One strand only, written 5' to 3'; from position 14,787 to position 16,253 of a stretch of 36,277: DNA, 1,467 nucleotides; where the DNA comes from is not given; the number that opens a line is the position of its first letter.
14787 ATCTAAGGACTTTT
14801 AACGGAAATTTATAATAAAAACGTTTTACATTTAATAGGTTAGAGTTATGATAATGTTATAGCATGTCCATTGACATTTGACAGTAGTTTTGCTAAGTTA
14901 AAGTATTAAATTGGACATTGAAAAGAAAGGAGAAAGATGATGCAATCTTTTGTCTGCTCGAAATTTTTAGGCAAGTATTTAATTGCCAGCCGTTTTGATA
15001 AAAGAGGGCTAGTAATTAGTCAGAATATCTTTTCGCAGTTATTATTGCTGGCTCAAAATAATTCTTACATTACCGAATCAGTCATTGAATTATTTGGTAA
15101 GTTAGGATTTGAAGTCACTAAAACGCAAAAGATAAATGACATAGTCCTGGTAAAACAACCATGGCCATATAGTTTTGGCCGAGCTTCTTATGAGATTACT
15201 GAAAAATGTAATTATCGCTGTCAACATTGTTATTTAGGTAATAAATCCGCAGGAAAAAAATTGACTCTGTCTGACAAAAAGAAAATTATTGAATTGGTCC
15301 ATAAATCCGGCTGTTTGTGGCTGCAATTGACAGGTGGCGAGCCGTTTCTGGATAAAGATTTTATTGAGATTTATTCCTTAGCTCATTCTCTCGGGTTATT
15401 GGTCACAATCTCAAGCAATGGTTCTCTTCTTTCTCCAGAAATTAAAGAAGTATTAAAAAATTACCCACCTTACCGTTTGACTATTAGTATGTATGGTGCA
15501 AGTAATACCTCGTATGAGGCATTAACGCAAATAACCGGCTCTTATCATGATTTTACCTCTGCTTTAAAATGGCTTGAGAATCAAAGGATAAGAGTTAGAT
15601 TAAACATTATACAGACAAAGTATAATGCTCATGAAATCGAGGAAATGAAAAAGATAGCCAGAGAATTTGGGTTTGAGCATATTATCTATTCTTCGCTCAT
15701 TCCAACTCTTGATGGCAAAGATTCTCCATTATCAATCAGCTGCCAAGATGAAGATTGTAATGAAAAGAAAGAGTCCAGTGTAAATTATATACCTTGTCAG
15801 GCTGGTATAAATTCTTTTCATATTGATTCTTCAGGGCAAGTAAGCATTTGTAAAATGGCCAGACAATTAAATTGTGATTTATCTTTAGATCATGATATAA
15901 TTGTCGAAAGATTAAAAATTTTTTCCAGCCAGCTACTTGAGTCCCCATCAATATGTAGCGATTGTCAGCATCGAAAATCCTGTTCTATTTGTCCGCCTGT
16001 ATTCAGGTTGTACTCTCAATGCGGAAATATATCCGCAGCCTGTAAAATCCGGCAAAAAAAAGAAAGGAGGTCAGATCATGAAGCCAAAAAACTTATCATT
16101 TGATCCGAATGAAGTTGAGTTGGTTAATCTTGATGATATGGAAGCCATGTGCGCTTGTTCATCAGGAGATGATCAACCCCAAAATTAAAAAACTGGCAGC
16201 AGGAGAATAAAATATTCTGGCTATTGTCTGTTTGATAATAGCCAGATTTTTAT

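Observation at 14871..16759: Candidate RiPP cassette: radical-SAM/SPASM maturase overlapping an unannotated 36-aa Cys-bearing precursor ORF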

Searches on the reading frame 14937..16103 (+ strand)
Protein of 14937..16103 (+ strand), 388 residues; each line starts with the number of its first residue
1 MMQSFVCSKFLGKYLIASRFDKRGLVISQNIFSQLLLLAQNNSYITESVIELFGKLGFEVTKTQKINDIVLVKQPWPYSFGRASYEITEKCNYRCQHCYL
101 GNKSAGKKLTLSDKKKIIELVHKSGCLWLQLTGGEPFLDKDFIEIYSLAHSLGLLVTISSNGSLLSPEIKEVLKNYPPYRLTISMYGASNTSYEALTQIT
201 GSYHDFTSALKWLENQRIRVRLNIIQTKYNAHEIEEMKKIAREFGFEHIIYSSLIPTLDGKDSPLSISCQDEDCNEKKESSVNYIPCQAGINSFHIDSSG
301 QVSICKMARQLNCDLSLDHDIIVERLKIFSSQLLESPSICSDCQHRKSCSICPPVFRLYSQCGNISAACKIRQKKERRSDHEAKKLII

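Call 3: search_protein_families(library=ncbifam, proteins=[window:14937-16103:+], max_evalue=1)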
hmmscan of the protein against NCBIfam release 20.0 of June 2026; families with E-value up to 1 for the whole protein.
window:14937-16103:+ (388 aa): 69 families (the best 25 are shown)
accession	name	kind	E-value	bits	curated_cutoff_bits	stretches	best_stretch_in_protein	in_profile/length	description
TIGR04545.1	rSAM_ahbD_hemeb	equivalog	1.9e-26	93.3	500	1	84-262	3-183/339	heme b synthase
TIGR04055.1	rSAM_NirJ2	equivalog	4.3e-23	82.3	500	1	84-258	3-178/326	putative heme d1 biosynthesis radical SAM protein NirJ2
TIGR04053.2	TIGR04053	equivalog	3.6e-20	72.5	395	1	85-257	12-189/366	TIGR04053 family radical SAM/SPASM domain-containing protein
TIGR03962.1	mycofact_rSAM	equivalog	1e-19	70.9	265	1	84-248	15-180/339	mycofactocin radical SAM maturase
TIGR02668.1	moaA_archaeal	equivalog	4.4e-19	68.6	325.25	1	85-243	14-175/303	GTP 3',8-cyclase MoaA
TIGR04051.1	rSAM_NirJ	equivalog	9.1e-19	67.6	515.45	1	86-254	7-176/354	heme d1 biosynthesis radical SAM protein NirJ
TIGR02666.1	moaA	equivalog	1.1e-18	67.3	284.05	1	87-246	16-185/336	GTP 3',8-cyclase MoaA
NF045574.1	sacti_mat_StsB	exception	1.5e-18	66.9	625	1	82-246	97-261/466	StsB family radical SAM/SPASM domain sactipeptide maturase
TIGR04251.1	SCM_rSAM_ScmF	equivalog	1.7e-18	67.1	400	1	85-261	8-189/353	SynChlorMet cassette radical SAM/SPASM protein ScmF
NF038283.1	viperin_w_prok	equivalog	2e-18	66.5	180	1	85-243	6-177/281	viperin family antiviral radical SAM protein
TIGR04546.1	rSAM_ahbC_deAc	equivalog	2.4e-18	66.1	650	1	85-255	43-214/390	12,18-didecarboxysiroheme deacetylase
TIGR04054.1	rSAM_NirJ1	equivalog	3.3e-18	65.5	650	1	84-255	39-211/387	putative heme d1 biosynthesis radical SAM protein NirJ1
TIGR04317.1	W_rSAM_matur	equivalog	3.9e-18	65.7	380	1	86-279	9-207/349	tungsten cofactor oxidoreductase radical SAM maturase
TIGR04303.1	GeoRSP_rSAM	equivalog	4.7e-18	65.8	400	1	85-250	9-173/325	GeoRSP system radical SAM/SPASM protein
TIGR03977.1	rSAM_pair_HxsC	equivalog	1.6e-17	63.3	267.9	1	87-245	31-195/292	His-Xaa-Ser system radical SAM maturase HxsC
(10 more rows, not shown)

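Call 4: search_protein_families(library=pfam, proteins=[window:14937-16103:+], max_evalue=1)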
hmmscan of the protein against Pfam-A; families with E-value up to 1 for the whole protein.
window:14937-16103:+ (388 aa): 3 families
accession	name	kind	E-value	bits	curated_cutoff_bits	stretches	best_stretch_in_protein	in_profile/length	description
PF04055.27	Radical_SAM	-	1.1e-17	65.2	29.5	1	85-238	1-163/166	Radical SAM superfamily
PF13353.11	Fer4_12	-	1.7e-05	25.6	22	1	89-149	13-74/137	4Fe-4S single cluster domain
PF03082.19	MAGSP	-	0.014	15.5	25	1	307-355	163-211/267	Male accessory gland secretory protein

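Call 8: find_homologous_proteins(query=window:14937-16103:+, max_evalue=0.00001)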
Query window:14937-16103:+ (388 aa): 368 proteins with E <= 0.00001 among 4820 candidates; the best 120 are listed.
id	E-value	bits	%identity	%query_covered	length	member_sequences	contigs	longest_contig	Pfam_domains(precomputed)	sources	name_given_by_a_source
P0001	1.1e-258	875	100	100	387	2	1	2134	PF04055.28,PF13353.12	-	-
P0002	7.0e-202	688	78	99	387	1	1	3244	PF04055.28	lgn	-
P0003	7.7e-119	415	51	97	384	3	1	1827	PF04055.28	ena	-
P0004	1.4e-116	407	50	93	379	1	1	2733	PF04055.28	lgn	-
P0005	2.4e-116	407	50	97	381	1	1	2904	PF04055.28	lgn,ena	-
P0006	1.3e-115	404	51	93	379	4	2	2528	PF04055.28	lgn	-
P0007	1.5e-115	404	49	94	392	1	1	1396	PF04055.28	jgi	-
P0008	1.8e-114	400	49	97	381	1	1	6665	PF04055.28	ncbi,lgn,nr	ncbi:MAG: radical SAM protein [Patescibacteria group bacterium]|nr:radical SAM protein [Patescibacte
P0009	5.6e-114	399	48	97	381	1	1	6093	PF04055.28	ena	-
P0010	7.0e-114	399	50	95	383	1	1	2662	PF04055.28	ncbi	-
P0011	3.9e-113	396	48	96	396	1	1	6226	PF04055.28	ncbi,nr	ncbi:radical SAM protein [bacterium]|nr:radical SAM protein [bacterium]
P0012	5.1e-112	392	49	95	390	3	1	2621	PF04055.28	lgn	-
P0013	3.4e-111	390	48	93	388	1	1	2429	PF04055.28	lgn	-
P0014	3.9e-111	389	49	97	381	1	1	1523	PF04055.28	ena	-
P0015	1.3e-108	381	47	93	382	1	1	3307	PF04055.28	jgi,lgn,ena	-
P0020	1.1e-103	365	46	97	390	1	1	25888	PF04055.28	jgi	jgi:MoaA/NifB/PqqE/SkfB family radical SAM enzyme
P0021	4.8e-102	360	46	96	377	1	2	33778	PF04055.28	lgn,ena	-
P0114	2.3e-22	97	27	78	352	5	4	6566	PF13186.12,PF04055.28,PF13353.12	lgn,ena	-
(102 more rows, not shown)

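Call 11: find_related_loci(query=A1, collection=genome_contigs, flank=6000)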
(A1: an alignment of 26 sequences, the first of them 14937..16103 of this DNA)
Query A1 (388 aa) in genome_contigs; peptide patterns used: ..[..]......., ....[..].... (x = any residue, [..] = any of these).
599 stretches matched a pattern (row limit reached: there are more); 578 encode a relative of the query (tblastn E <= 1e-3); the best 80 are kept; 80 distinct loci.
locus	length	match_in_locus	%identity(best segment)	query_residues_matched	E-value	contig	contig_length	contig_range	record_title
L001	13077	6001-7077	53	9-363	5e-124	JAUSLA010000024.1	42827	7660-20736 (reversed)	MAG: bacterium isolate E14_metabat.bin.93 E14_k141_291403, whole genome shotgun sequence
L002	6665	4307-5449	49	2-377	2e-121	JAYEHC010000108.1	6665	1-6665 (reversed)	MAG: Patescibacteria group bacterium isolate MAG229 MAG229_108, whole genome shotgun sequence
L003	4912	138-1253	44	2-365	4e-101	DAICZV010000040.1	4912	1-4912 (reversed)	MAG TPA_asm: bacterium isolate clean1825 NODE_40_length_4912_cov_5.189245, whole genome shotgun sequence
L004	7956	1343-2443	42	1-365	9e-98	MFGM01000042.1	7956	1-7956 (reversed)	MAG: Candidatus Falkowbacteria bacterium RIFOXYC2_FULL_48_21 rifoxyc2_full_scaffold_3294, whole genome shotgun sequence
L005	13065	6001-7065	37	2-361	1e-75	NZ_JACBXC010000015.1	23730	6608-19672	Streptomyces phytophilus strain PIP175 15, whole genome shotgun sequence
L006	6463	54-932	45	79-365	3e-75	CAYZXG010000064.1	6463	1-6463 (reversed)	MAG TPA_asm: uncultured Candidatus Saccharibacteria bacterium isolate SRP118108_co1_23 genome assembly, contig: NODE_137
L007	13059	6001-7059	35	2-359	6e-73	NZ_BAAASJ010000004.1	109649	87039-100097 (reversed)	Streptomyces vastus strain JCM 4524 sequence004, whole genome shotgun sequence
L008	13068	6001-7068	35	1-361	4e-72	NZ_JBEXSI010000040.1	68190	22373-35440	Streptomyces sp. NPDC006261 NPDC006261_281_C5.ctg-0040, whole genome shotgun sequence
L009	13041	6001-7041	37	2-352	2e-72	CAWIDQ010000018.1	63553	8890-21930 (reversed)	MAG: uncultured Actinomycetota bacterium isolate MFD09567.bin.2.88 genome assembly, contig: contig_20217, whole genome s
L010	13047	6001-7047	35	2-359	2e-72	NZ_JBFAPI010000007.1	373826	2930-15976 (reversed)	Asanoa sp. NPDC049573 NPDC049573_104_H8.ctg-0007, whole genome shotgun sequence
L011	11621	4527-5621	36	2-370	1e-71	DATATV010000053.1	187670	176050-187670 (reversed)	MAG TPA_asm: Pseudonocardiaceae bacterium isolate SMAG_U5555 k141_2472664, whole genome shotgun sequence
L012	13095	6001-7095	36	1-370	8e-72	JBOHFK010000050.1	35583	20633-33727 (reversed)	MAG: Pseudonocardiaceae bacterium isolate SE1530_metabat2.bin.11 NODE_151_length_35583_cov_3.549724, whole genome shotgu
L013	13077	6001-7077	35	2-364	1e-71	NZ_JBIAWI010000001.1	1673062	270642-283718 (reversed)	Streptomyces sp. NPDC001401 NPDC001401_121_E2.ctg-0001, whole genome shotgun sequence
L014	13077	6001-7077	35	2-364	2e-71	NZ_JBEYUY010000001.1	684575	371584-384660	Streptomyces sp. NPDC047081 NPDC047081_33_C5.ctg-0001, whole genome shotgun sequence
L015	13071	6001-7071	34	2-362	3e-71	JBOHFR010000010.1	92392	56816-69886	MAG: Pseudonocardiaceae bacterium isolate SE1498_metabat2.bin.2 NODE_10_length_92392_cov_24.257931, whole genome shotgun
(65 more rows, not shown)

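Call 21: find_related_loci(query=A1, collection=metagenome_contigs, flank=5000)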
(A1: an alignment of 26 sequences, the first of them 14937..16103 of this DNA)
Query A1 (388 aa) in metagenome_contigs; peptide patterns used: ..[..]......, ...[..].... (x = any residue, [..] = any of these).
600 stretches matched a pattern (row limit reached: there are more); 484 encode a relative of the query (tblastn E <= 1e-3); the best 80 are kept; 80 distinct loci.
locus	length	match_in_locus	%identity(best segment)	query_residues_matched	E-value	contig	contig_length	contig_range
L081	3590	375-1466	48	2-359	3e-115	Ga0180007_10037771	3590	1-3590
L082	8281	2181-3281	42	1-365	7e-98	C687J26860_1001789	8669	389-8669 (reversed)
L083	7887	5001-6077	40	2-363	2e-78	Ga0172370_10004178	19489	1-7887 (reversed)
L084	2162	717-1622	38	54-361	2e-74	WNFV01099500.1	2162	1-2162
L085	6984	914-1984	36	2-362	4e-72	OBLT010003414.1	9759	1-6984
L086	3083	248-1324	35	2-364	1e-72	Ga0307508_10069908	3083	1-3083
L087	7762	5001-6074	34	1-362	5e-69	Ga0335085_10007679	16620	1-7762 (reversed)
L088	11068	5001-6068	34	1-362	3e-68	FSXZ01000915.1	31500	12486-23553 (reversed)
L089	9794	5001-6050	35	5-359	3e-68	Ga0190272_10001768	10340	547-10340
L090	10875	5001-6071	34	2-362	4e-67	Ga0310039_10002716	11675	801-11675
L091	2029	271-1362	34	2-370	2e-69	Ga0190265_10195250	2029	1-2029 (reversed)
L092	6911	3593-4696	33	1-376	2e-66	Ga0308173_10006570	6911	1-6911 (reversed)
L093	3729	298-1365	33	2-362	3e-66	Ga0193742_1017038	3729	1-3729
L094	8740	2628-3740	33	1-376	2e-65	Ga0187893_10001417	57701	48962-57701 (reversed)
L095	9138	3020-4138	33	2-379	2e-65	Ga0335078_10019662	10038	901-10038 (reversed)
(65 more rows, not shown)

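Call 22: find_encoding_contigs(protein=P0002, flank=6000, max_places=3)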
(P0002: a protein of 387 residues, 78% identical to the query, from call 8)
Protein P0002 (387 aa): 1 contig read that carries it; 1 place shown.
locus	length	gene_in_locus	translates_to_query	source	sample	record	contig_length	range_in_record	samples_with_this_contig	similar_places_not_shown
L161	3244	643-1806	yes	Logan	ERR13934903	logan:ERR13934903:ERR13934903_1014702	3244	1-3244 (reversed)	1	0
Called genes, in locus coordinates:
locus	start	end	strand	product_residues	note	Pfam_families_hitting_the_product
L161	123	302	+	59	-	-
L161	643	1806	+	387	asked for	PF04055:Radical_SAM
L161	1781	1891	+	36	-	-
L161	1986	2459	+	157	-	PF13302:Acetyltransf_3, PF00583:Acetyltransf_1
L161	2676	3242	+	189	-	?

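Call 23: find_encoding_contigs(protein=P0020, flank=6000, max_places=2)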
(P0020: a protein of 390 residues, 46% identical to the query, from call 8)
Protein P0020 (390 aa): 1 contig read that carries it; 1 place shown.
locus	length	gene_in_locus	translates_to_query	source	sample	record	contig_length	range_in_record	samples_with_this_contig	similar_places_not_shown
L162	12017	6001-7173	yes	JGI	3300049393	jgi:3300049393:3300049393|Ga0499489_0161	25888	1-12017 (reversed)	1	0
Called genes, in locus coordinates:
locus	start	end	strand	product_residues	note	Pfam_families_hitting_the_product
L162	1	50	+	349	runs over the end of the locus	PF18152:DAHP_snth_FXD, PF00793:DAHP_synth_1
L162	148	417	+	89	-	PF01817:CM_2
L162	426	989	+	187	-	PF00800:PDT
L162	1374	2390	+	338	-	PF02826:2-Hacid_dh_C (weak), PF03446:NAD_binding_2 (faint), PF03807:F420_oxidored, PF02153:PDH_N, PF26213:TYRAAT1_C, PF01817:CM_2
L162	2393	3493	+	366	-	PF00155:Aminotran_1_2, PF00266:Aminotran_5, PF01041:DegT_DnrJ_EryC1, PF01053:Cys_Met_Meta_PP, PF04864:Alliinase_C (weak)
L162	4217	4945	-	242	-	PF01479:S4, PF01728:FtsJ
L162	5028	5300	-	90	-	-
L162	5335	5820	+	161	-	-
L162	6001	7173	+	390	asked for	PF04055:Radical_SAM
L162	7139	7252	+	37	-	-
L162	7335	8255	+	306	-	PF13508:Acetyltransf_7 (faint), PF00583:Acetyltransf_1 (weak)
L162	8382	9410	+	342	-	PF00348:polyprenyl_synt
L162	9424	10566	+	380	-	PF01266:DAO (faint), PF01494:FAD_binding_3 (faint), PF07992:Pyr_redox_2 (faint), PF22578:GGR_cat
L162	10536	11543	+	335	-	-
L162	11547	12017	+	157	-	?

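Call 24: find_encoding_contigs(protein=P0021, flank=6000, max_places=2)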
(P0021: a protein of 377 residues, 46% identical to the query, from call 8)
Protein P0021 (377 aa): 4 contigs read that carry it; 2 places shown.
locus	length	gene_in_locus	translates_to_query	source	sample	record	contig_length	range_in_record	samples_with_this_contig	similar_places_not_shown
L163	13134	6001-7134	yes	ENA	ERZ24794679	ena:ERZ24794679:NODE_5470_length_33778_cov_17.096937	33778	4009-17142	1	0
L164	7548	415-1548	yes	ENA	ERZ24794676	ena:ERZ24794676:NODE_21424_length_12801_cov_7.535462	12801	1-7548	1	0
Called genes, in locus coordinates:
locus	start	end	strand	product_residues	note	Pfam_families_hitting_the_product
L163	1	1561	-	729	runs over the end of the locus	PF00404:Dockerin_1 (faint), PF01551:Peptidase_M23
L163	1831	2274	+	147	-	PF01551:Peptidase_M23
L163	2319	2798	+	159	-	PF00293:NUDIX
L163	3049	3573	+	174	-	-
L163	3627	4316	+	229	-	-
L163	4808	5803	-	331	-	-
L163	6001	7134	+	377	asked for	PF04055:Radical_SAM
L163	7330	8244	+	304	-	PF00583:Acetyltransf_1 (weak), PF13508:Acetyltransf_7 (weak)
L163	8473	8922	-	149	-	-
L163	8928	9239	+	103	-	-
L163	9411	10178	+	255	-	-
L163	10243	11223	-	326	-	PF21068:ATPgraspMvdD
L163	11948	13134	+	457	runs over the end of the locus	PF04055:Radical_SAM, PF13353:Fer4_12 (weak), PF13186:SPASM (weak)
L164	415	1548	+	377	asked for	PF04055:Radical_SAM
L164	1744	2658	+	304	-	PF00583:Acetyltransf_1 (weak), PF13508:Acetyltransf_7 (weak)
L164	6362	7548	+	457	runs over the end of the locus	PF04055:Radical_SAM, PF13353:Fer4_12 (weak), PF13186:SPASM (weak)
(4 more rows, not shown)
